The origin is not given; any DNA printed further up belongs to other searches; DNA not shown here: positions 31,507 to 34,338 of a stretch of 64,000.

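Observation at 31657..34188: Single-chain RM-like protein with an altered methylase motif and a C-terminal HEPN RNase: candidate new anti-phage system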

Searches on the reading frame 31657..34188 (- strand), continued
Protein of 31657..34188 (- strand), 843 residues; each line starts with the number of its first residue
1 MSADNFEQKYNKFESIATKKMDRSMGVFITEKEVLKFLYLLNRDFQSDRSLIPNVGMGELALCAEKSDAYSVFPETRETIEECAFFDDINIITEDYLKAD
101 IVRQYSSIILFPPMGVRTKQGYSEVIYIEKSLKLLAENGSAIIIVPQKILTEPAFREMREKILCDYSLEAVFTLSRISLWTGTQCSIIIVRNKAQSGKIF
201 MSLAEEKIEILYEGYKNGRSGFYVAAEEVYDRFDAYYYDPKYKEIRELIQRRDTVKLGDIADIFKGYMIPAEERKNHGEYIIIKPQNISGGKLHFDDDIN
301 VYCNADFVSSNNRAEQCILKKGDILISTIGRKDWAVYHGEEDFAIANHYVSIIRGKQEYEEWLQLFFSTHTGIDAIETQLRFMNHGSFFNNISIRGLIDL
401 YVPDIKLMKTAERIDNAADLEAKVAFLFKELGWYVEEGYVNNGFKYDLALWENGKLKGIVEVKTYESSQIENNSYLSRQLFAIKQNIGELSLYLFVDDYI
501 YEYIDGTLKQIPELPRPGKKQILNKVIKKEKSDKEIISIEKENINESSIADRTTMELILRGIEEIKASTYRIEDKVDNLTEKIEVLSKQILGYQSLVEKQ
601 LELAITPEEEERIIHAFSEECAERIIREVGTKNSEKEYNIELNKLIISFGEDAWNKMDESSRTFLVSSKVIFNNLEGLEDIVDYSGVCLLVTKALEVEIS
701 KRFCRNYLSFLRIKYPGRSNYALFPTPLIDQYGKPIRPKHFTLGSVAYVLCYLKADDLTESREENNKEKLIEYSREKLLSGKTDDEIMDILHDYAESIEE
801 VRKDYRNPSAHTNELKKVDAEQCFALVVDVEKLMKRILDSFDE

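Call 22: predict_structure(alignment_id=A1)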
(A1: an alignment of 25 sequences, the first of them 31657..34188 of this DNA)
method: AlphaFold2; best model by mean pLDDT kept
length: 843 residues; sequences in the alignment: 25
mean_pLDDT: 76.5   pTM: 0.48
mean pLDDT of the five models: 76.5, 73.7, 72.7, 71.5, 70.4
residues with pLDDT >= 90: 163; 70-90: 470; 50-70: 101; < 50: 109
segments of 3 or more residues with pLDDT < 50: 522-532, 543-548, 558-601, 603-632, 806-816
pLDDT, mean of each block of 10 residues (from residue 1): 72 86 71 90 80 91 90 85 77 91 93 81 91 94 92 86 94 83 87 93 82 84 86 86 71 74 91 87 89 81 89 89 88 86 88 86 73 77 69 79 63 61 77 83 83 85 75 78 83 80 81 66 43 63 50 49 36 35 41 42 42 41 46 66 88 85 79 62 63 84 88 84 80 71 78 81 89 90 90 89 58 47 83 89 78
secondary structure, 60 per line:
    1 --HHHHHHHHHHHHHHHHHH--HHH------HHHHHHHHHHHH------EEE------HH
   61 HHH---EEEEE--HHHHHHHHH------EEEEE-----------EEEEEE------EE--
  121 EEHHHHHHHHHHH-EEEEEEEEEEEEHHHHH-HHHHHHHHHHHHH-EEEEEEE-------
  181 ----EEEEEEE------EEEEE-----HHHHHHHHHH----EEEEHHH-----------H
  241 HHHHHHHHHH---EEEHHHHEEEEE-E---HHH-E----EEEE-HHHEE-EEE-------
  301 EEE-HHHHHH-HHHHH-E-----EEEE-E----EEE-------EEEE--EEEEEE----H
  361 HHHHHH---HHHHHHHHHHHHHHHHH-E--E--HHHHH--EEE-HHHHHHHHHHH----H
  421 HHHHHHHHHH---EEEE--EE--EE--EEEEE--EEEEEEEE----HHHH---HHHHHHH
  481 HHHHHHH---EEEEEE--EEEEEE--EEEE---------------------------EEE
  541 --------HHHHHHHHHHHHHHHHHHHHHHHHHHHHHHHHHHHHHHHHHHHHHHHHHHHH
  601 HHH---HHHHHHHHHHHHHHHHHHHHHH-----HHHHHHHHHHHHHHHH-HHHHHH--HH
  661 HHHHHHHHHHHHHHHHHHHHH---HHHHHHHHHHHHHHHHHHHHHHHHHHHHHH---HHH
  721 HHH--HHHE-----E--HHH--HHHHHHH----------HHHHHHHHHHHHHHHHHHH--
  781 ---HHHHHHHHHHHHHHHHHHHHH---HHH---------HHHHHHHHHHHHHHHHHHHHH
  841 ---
elements in order (helices of 4 or more, strands of 3 or more residues): H3-20 H32-43 E50-52 H59-63 E67-71 H74-82 E89-93 E105-110 H123-133 E135-146 H147-151 H153-165 E167-173 E185-191 E198-202 H208-217 E222-225 H240-250 E254-256 H257-260 E261-265 E280-283 E291-293 E301-303 H305-310 H312-316 E324-327 E334-336 E344-347 E350-355 H360-366 H370-386 H394-398 E401-403 H405-415 H420-430 E434-437 E448-452 E455-462 H467-470 H474-487 E491-496 E499-504 E507-510 E538-540 H549-603 H607-628 H634-649 H651-656 H659-681 H685-714 H718-723 H743-749 H760-778 H784-804 H820-840

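Call 37: fold_search(model_id=the predicted structure, library=pdb)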
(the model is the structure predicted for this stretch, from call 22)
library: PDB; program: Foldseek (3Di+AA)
matches with E <= 10: 1138; with E <= 0.001: 301
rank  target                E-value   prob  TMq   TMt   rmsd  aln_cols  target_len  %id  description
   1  7eew_A                9.1e-16  1.00  0.23  0.31  26.3       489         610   15  Crystal structure of the intact MTase from Vibrio vulnificus YJ016 in complex with the DNA-mimicking Ocr protein and t (released 2022-03-23)
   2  7lni_C                4.7e-15  1.00  0.35  0.53   7.4       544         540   12  SeMet CamA Adenine Methyltransferase Complexed to Cognate Substrate DNA (released 2021-05-19)
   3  7lni_A                5.0e-15  1.00  0.35  0.52   7.4       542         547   12  SeMet CamA Adenine Methyltransferase Complexed to Cognate Substrate DNA (released 2021-05-19)
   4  7lnj_C                6.1e-15  1.00  0.35  0.52   7.5       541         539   12  CamA Adenine Methyltransferase Complexed to Cognate Substrate DNA (released 2021-05-19)
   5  7lnj_B                1.1e-14  1.00  0.36  0.53   7.1       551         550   12  CamA Adenine Methyltransferase Complexed to Cognate Substrate DNA (released 2021-05-19)
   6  8fs1_C                1.2e-14  1.00  0.34  0.52   7.4       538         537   12  CamA Adenine Methyltransferase Complexed to Cognate Substrate DNA and Inhibitor 11a (YD905) (released 2023-05-10)
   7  7lt5_C                1.8e-14  1.00  0.36  0.52   6.9       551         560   12  CamA Adenine Methyltransferase Complexed to Cognate Substrate DNA and Cofactor SAH (released 2021-05-19)
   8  8cxy_C                1.9e-14  1.00  0.35  0.53   7.2       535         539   12  CamA Adenine Methyltransferase Complexed to Cognate Substrate DNA and Inhibitor N6-(2-Phenethyl)adenosine (Compound 8) (released 2023-01-11)
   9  7rfn_C                1.9e-14  1.00  0.35  0.53   7.4       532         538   13  CamA Adenine Methyltransferase Complexed to Cognate Substrate DNA and Inhibitor SGC8158 (released 2021-09-15)
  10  7rfl_C                2.0e-14  1.00  0.36  0.53   6.8       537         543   12  CamA Adenine Methyltransferase Complexed to Cognate Substrate DNA and Inhibitor SGC0946 (released 2021-09-15)
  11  7rfm_C                2.6e-14  1.00  0.35  0.52   7.3       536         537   13  CamA Adenine Methyltransferase Complexed to Cognate Substrate DNA and Inhibitor EPZ004777 (released 2021-09-15)
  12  7lni_B                2.8e-14  1.00  0.35  0.51   7.5       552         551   12  SeMet CamA Adenine Methyltransferase Complexed to Cognate Substrate DNA (released 2021-05-19)
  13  7lnj_A                4.1e-14  1.00  0.35  0.52   7.9       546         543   12  CamA Adenine Methyltransferase Complexed to Cognate Substrate DNA (released 2021-05-19)
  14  8cxw_B                4.3e-14  1.00  0.35  0.52   7.2       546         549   12  CamA Adenine Methyltransferase Complexed to Cognate Substrate DNA and Inhibitor piclidenoson (Compound 4) (released 2023-01-11)
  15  7rfm_B                4.5e-14  1.00  0.35  0.51   7.5       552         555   12  CamA Adenine Methyltransferase Complexed to Cognate Substrate DNA and Inhibitor EPZ004777 (released 2021-09-15)
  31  2ibs_A                3.0e-13  1.00  0.32  0.61   5.8       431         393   13  Crystal structure of the adenine-specific DNA methyltransferase M.TaqI complexed with the cofactor analog AETA and a 1 (released 2007-05-29)
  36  3s1s                  5.6e-13  1.00  0.27  0.26  11.3       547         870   12  Characterization and crystal structure of the type IIG restriction endonuclease BpuSI (released 2011-07-13)
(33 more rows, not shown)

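Call 60: find_encoding_contigs(protein=P0002, flank=8000, max_places=2)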
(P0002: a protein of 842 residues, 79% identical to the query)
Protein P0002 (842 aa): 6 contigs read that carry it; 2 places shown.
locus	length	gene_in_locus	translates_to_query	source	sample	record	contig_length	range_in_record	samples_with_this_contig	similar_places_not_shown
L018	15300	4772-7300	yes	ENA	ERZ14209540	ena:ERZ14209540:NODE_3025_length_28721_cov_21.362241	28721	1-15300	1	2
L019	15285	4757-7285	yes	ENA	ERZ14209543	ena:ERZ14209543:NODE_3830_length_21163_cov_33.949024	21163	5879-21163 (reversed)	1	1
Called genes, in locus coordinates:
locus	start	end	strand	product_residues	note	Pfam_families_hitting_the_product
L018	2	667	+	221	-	?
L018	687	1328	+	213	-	-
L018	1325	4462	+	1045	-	PF04313:HSDR_N (weak), PF13588:HSDR_N_2 (faint), PF00270:DEAD, PF04851:ResIII, PF18766:SWI2_SNF2, PF08463:EcoEI_R_C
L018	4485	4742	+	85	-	-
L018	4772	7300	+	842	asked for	PF01420:Methylase_S (weak)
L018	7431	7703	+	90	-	-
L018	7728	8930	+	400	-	PF19888:DUF6361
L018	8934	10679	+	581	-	-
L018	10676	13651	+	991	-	PF00270:DEAD (faint), PF04851:ResIII (weak), PF00271:Helicase_C (weak)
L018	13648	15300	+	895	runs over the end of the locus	PF12705:PDDEXK_1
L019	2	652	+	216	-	?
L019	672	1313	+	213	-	-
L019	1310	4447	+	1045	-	PF04313:HSDR_N (weak), PF13588:HSDR_N_2 (faint), PF00270:DEAD, PF04851:ResIII, PF18766:SWI2_SNF2, PF08463:EcoEI_R_C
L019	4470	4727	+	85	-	-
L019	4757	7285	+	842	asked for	PF01420:Methylase_S (weak)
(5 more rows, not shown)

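Call 61: find_encoding_contigs(protein=P0010, flank=8000, max_places=1)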
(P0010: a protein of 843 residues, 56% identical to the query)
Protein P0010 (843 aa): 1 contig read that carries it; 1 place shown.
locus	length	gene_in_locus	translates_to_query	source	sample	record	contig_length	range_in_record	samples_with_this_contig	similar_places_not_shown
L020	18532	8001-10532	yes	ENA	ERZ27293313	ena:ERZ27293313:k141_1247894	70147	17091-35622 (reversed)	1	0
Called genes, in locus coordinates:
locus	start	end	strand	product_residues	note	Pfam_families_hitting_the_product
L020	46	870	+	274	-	PF06691:DUF1189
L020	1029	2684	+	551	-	PF03553:Na_H_antiporter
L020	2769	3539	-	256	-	PF00669:Flagellin_N, PF00700:Flagellin_C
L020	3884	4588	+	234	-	-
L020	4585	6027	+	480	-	PF00144:Beta-lactamase (weak), PF13354:Beta-lactamase2, PF00768:Peptidase_S11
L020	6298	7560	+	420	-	PF13271:DUF4062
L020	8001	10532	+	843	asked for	-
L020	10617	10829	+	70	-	-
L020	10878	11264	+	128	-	-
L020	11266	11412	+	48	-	-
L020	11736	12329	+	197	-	PF13338:AbiEi_4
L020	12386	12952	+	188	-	-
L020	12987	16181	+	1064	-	PF04313:HSDR_N, PF04851:ResIII, PF18766:SWI2_SNF2, PF22679:T1R_D3-like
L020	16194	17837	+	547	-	PF02384:N6_Mtase, PF07669:Eco57I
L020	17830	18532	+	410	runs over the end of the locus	PF01420:Methylase_S (weak)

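Call 62: find_encoding_contigs(protein=P0019, flank=8000, max_places=1)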
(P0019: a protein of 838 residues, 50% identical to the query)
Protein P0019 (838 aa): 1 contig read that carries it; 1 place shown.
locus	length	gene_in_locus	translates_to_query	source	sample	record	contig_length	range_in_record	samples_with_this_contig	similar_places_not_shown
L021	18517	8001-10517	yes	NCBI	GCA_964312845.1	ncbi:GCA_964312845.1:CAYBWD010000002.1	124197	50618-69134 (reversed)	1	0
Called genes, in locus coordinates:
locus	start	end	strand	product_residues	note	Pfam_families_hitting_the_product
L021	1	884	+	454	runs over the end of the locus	PF00176:SNF2-rel_dom, PF00270:DEAD, PF04851:ResIII (weak), PF00271:Helicase_C (weak)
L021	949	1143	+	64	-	-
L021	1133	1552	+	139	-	PF07374:DUF1492 (weak)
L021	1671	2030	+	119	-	PF01844:HNH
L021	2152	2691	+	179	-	PF05119:Terminase_4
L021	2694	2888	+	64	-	PF00438:S-AdoMet_synt_N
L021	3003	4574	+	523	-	PF00239:Resolvase, PF07508:Recombinase, PF13408:Zn_ribbon_recom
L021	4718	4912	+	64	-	-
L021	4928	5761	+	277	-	PF27257:HI_0787_N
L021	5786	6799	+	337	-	-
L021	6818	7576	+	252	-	PF26348:SRA_ScoMcrA, PF21196:PcrA_UvrD_tudor (faint)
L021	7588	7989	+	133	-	PF00293:NUDIX, PF14815:NUDIX_4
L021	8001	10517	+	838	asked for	PF01420:Methylase_S (faint)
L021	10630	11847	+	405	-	-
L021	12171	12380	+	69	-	-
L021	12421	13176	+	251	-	PF13484:Fer4_16 (faint), PF13237:Fer4_10 (faint), PF12838:Fer4_7 (faint), PF13187:Fer4_9 (faint), PF00037:Fer4 (weak), PF12837:Fer4_6 (weak)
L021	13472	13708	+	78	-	-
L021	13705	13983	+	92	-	-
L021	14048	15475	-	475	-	-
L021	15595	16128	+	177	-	PF13302:Acetyltransf_3, PF13420:Acetyltransf_4, PF13523:Acetyltransf_8, PF00583:Acetyltransf_1, PF13508:Acetyltransf_7 (weak)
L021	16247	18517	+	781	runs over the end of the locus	PF03477:ATP-cone, PF13597:NRDD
